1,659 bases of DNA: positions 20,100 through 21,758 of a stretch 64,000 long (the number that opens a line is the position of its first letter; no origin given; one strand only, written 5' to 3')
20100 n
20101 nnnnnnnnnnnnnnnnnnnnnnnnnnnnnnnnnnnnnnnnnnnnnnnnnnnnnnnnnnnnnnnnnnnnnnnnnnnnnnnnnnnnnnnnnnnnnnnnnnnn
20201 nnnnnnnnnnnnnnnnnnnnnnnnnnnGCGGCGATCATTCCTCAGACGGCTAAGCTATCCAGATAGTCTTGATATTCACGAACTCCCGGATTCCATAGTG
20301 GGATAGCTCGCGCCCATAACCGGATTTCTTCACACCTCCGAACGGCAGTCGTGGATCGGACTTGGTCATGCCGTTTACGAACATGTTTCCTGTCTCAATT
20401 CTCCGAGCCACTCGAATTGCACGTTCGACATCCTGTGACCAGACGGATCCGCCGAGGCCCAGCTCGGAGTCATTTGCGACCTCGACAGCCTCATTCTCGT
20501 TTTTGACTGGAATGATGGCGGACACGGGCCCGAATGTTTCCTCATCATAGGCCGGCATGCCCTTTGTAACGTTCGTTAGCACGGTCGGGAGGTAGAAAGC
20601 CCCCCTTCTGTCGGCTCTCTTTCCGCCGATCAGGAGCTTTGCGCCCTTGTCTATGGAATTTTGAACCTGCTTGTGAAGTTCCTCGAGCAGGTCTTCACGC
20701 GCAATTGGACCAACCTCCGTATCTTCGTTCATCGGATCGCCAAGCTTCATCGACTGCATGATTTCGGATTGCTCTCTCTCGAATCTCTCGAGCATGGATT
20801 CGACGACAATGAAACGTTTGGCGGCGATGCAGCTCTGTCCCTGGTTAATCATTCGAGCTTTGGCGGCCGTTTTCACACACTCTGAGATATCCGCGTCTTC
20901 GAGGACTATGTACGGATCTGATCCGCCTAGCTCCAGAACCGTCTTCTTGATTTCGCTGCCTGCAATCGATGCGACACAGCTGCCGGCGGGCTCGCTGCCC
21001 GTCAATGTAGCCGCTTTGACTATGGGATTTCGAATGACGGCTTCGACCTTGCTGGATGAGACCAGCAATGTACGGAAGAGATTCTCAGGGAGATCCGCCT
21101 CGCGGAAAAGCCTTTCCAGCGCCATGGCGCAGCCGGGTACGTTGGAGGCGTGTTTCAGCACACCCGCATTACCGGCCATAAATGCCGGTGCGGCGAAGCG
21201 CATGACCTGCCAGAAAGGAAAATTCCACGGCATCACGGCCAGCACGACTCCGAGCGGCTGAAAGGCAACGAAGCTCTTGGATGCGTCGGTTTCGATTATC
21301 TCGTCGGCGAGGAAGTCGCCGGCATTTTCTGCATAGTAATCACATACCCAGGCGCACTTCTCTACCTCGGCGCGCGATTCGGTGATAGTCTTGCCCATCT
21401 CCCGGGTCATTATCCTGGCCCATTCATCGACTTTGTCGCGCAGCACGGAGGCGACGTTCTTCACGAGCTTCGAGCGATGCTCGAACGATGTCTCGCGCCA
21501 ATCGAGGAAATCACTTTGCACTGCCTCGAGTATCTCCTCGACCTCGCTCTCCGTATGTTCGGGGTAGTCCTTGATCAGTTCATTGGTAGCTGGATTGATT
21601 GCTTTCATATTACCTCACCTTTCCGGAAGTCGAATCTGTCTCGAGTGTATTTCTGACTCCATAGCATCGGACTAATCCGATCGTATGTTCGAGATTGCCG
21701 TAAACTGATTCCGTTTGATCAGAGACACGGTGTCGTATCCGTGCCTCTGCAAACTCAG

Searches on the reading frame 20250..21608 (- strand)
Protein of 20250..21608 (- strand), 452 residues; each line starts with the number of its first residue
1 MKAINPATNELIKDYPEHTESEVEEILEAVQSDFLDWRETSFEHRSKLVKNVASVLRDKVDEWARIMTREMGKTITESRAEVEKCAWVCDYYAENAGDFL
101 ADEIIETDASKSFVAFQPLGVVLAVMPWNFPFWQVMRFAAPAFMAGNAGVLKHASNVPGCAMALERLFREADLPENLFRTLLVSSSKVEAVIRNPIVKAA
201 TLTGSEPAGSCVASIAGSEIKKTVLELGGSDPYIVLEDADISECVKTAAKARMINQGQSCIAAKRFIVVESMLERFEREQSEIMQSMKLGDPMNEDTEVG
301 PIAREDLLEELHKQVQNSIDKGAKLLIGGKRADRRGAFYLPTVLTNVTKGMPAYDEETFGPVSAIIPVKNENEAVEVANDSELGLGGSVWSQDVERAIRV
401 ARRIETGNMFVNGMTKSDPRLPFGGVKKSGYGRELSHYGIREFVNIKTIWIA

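Call 71: search_protein_families(library=pfam, proteins=[window:20250-21608:-], max_evalue=0.00001)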
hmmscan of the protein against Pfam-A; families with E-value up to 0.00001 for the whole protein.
window:20250-21608:- (452 aa): 2 families
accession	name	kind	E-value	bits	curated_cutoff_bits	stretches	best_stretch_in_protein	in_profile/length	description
PF00171.27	Aldedh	-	3.9e-141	471.2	23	1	2-449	10-461/461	Aldehyde dehydrogenase family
PF05893.19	LuxC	-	4.4e-06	26.3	21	1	100-314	72-280/401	Acyl-CoA reductase (LuxC)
